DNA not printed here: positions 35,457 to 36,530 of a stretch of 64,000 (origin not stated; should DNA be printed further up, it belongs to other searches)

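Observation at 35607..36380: PHP phosphoesterase embedded in the PIP-synthase/ino1/PimA operon: a candidate PIP phosphatase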

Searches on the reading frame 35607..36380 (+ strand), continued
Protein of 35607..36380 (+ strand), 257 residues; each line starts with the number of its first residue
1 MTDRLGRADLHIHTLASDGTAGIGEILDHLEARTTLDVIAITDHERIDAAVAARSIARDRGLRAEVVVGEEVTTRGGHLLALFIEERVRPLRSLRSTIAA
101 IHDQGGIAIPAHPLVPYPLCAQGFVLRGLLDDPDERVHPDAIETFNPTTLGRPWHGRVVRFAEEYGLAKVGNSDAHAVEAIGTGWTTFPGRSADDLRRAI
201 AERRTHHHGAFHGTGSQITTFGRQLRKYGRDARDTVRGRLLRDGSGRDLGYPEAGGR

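Call 77: search_solved_structures(query=L105:5745-6899:+, max_evalue=1e-8)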
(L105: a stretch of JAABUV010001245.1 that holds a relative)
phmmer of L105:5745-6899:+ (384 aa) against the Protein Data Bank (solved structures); distinct sequences matched with E-value up to 1e-8: 18.
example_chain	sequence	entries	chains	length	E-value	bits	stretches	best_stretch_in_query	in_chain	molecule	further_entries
6kih_A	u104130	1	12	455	2.3e-22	82.7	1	145-360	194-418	Tll1590 protein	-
3okc_A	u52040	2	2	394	7.6e-17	64.5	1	4-361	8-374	GDP-mannose-dependent alpha-(1-6)-phosphatidylinositol monomannoside mannosyltransferase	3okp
3oka_A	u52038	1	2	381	9.1e-17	64.3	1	4-360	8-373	GDP-mannose-dependent alpha-(1-6)-phosphatidylinositol monomannoside mannosyltransferase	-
3c48_A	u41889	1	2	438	1.2e-15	60.6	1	166-363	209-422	Predicted glycosyltransferases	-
3c4q_A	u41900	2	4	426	1.5e-15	60.3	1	166-363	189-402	Predicted glycosyltransferases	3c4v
9v0l_A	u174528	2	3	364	3.1e-15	59.2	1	198-370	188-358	tetrahydrobiopterin glucosyltransferases | tetrahydrobiopterin glucosyltransferase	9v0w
4n9w_A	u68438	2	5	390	2e-14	56.6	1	2-367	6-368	GDP-mannose-dependent alpha-(1-2)-phosphatidylinositol mannosyltransferase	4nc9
2gej_A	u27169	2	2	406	2.3e-14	56.4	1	2-367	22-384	PHOSPHATIDYLINOSITOL MANNOSYLTRANSFERASE (PimA)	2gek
2jjm_A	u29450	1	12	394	5.7e-14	55.1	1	215-347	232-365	GLYCOSYL TRANSFERASE, GROUP 1 FAMILY PROTEIN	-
3mbo_A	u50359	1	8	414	6.4e-14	54.9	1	215-347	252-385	Glycosyltransferase, group 1 family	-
6tvp_A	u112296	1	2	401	2.2e-13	53.1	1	105-363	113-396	Alpha-maltose-1-phosphate synthase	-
7qsg_A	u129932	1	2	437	2.7e-12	49.6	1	164-363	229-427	D-inositol 3-phosphate glycosyltransferase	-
5zer_A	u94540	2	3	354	6.8e-10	41.7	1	198-363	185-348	UDP-glucose:tetrahydrobiopterin glucosyltransferase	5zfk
5ze7_B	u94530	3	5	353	7.2e-10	41.6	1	198-363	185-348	UDP-glucose:tetrahydrobiopterin glucosyltransferase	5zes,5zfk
2f9f_A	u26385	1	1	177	1.6e-09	40.4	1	201-333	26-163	first mannosyl transferase (wbaZ-1)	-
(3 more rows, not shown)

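Call 78: search_protein_families(library=ncbifam, proteins=[L105:5745-6899:+, L091:8050-9126:+, L143:9046-9819:+, L143:6857-7690:+, L143:8008-8799:+], max_evalue=0.00001)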
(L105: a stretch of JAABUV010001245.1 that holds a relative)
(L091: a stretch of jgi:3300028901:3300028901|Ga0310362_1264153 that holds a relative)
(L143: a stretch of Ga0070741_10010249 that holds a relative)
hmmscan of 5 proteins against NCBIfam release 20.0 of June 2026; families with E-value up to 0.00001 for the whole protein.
L105:5745-6899:+ (384 aa): 30 families (the best 25 are shown)
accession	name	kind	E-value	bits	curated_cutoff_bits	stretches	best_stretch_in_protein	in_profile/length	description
NF053787.1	GlcN_PG_synth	equivalog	3.7e-57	193.8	480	1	1-366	1-359/361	N-acetylglucosaminyl phosphatidylglycerol synthase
TIGR03088.1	stp2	hypoth_equivalog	7.6e-31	107.5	409.05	1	15-363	14-370/374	TIGR03088 family PEP-CTERM/XrtA system glycosyltransferase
NF041876.1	EPS_EpsE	equivalog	4.3e-25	88.8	400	1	154-348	175-377/389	exopolysaccharide biosynthesis GT4 family glycosyltransferase EpsE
TIGR03449.1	mycothiol_MshA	equivalog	1.1e-24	87.1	462.5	1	165-364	188-401/406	D-inositol-3-phosphate glycosyltransferase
NF049988.1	MGlcDAGSynMgs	equivalog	2.6e-23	83.1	400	1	1-351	1-372/398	alpha-monoglucosyldiacylglycerol synthase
TIGR04047.1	MSMEG_0565_glyc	hypoth_equivalog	7.9e-23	81.1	259.85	1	2-363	1-371/373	MSMEG_0565 family glycosyltransferase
TIGR03999.1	thiol_BshA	equivalog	2.6e-22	79.3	273.7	1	215-364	220-371/375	N-acetyl-alpha-D-glucosaminyl L-malate synthase BshA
TIGR02149.1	glgA_Coryne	subfamily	2.7e-21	76.2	302.4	1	165-363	169-387/391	glycogen synthase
TIGR04063.1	stp3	hypoth_equivalog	2.9e-20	72.5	442.05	1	68-360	77-389/397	TIGR04063 family PEP-CTERM/XrtA system glycosyltransferase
NF047684.1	TeichurnBiosyTuaC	equivalog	1.9e-18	66.6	550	1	145-323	165-345/391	teichuronic acid biosynthesis protein TuaC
NF007640.0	PRK10307.1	subfamily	1.5e-15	57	276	1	79-350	102-390/411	WcaI family glycosyltransferase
NF012028.0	PRK15484.1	subfamily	2.3e-14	53.3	618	1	166-358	162-370/380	lipopolysaccharide N-acetylglucosaminyltransferase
TIGR04157.1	glyco_rSAM_CFB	subfamily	2.5e-14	53.1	400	1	185-313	214-347/406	TIGR04157 family glycosyltransferase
NF038295.1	EPS_HpsP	equivalog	5.9e-13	48.6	550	1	184-364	193-385/388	hormogonium polysaccharide biosynthesis glycosyltransferase HpsP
NF053513.1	Gtran_IagA_BgsA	equivalog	1.8e-12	46.9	460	1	85-302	45-270/333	LTA glycolipid anchor biosynthesis glycosyltransferase, IagA/BgsA family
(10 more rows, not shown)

L091:8050-9126:+ (358 aa): 28 families (the best 25 are shown)
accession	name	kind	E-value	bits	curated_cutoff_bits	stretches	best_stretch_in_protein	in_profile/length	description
NF053787.1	GlcN_PG_synth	equivalog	2.2e-47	161.7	480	1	17-332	50-359/361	N-acetylglucosaminyl phosphatidylglycerol synthase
TIGR03088.1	stp2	hypoth_equivalog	1.1e-24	87.2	409.05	1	131-322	160-363/374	TIGR03088 family PEP-CTERM/XrtA system glycosyltransferase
TIGR03999.1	thiol_BshA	equivalog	1.8e-18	66.6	273.7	1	140-333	176-374/375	N-acetyl-alpha-D-glucosaminyl L-malate synthase BshA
TIGR03449.1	mycothiol_MshA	equivalog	3.2e-17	62.5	462.5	1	136-334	193-405/406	D-inositol-3-phosphate glycosyltransferase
NF041876.1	EPS_EpsE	equivalog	3.3e-16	59.5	400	1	173-316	221-379/389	exopolysaccharide biosynthesis GT4 family glycosyltransferase EpsE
TIGR04047.1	MSMEG_0565_glyc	hypoth_equivalog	3.7e-14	52.6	259.85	1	111-321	139-363/373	MSMEG_0565 family glycosyltransferase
NF053513.1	Gtran_IagA_BgsA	equivalog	1.3e-13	50.7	460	1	53-333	47-332/333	LTA glycolipid anchor biosynthesis glycosyltransferase, IagA/BgsA family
TIGR02149.1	glgA_Coryne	subfamily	4.8e-12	45.7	302.4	1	138-327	176-385/391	glycogen synthase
NF049988.1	MGlcDAGSynMgs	equivalog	5.4e-12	45.8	400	1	46-338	83-393/398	alpha-monoglucosyldiacylglycerol synthase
TIGR04063.1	stp3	hypoth_equivalog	6.1e-12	45.1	442.05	1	187-333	239-396/397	TIGR04063 family PEP-CTERM/XrtA system glycosyltransferase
NF041010.1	glycosy_Agl16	equivalog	6.7e-12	44.9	575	1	169-331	182-350/352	glycosylation protein Agl16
NF038295.1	EPS_HpsP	equivalog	1.4e-11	44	550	1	213-331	267-386/388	hormogonium polysaccharide biosynthesis glycosyltransferase HpsP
NF046085.1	XrtY_assoc_Gly1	equivalog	2.9e-11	42.8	400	1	162-316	205-367/387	XrtY-associated glycosyltransferase XYAG1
NF047684.1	TeichurnBiosyTuaC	equivalog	1.9e-09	37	550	1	139-316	193-372/391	teichuronic acid biosynthesis protein TuaC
TIGR04157.1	glyco_rSAM_CFB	subfamily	3.3e-09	36.2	400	1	164-312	225-388/406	TIGR04157 family glycosyltransferase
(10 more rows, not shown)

L143:9046-9819:+ (257 aa): 5 families
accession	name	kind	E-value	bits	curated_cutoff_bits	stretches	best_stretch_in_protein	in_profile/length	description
NF052561.1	PIPSynBT1523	equivalog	8.3e-46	156.6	350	1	5-172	4-169/232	hypothetical protein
NF040950.1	archin_ph_syn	equivalog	5.7e-44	150.3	180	1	5-201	3-190/191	archaetidylinositol phosphate synthase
NF045883.1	PIPSynth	equivalog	2.7e-42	144.7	170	1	10-202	3-196/197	phosphatidylinositol phosphate synthase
NF041135.1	IPPtranDIPPsyn_Thcocales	equivalog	8.4e-16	58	580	1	11-200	236-418/419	bifunctional L-myo-inositol-1-phosphate cytidylyltransferase/CDP-L-myo-inositol myo-inositolphosphotransferase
TIGR00560.1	pgsA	equivalog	2.3e-06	28.3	109.1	1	38-105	20-87/183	CDP-diacylglycerol--glycerol-3-phosphate 3-phosphatidyltransferase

L143:6857-7690:+ (277 aa): 5 families
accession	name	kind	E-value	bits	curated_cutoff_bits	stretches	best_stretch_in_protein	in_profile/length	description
NF038032.1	CehA_McbA_metalo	domain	2.1e-18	66.8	80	1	49-190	4-149/315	CehA/McbA family metallohydrolase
NF047791.1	RNaseRnm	equivalog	4.1e-14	52.5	375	1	50-117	3-69/275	RNase RNM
NF041577.1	nside_bi_sphtase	equivalog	1.3e-12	47.5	400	1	49-115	3-66/276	3',5'-nucleoside bisphosphate phosphatase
NF041661.1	Cycl_ph_dihydrol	equivalog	8e-09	35.2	500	1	51-103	1-52/259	phosphoribosyl 1,2-cyclic phosphate 1,2-diphosphodiesterase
NF006375.0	PRK08609.1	equivalog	1.4e-07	30.5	426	1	46-88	333-374/571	DNA polymerase/3'-5' exonuclease PolX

L143:8008-8799:+ (263 aa): 3 families
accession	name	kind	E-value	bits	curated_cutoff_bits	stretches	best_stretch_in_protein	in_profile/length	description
TIGR02169.1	SMC_prok_A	equivalog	1.2e-06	26.5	729.4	1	29-229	672-868/1165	chromosome segregation protein SMC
NF038218.1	IcmG_DotF_IVB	equivalog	4.1e-06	26.7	200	0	125-205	111-191/266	type IVB secretion system protein IcmG/DotF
TIGR02168.1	SMC_prok_B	equivalog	8.4e-06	23.8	567.35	0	23-231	689-898/1181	chromosome segregation protein SMC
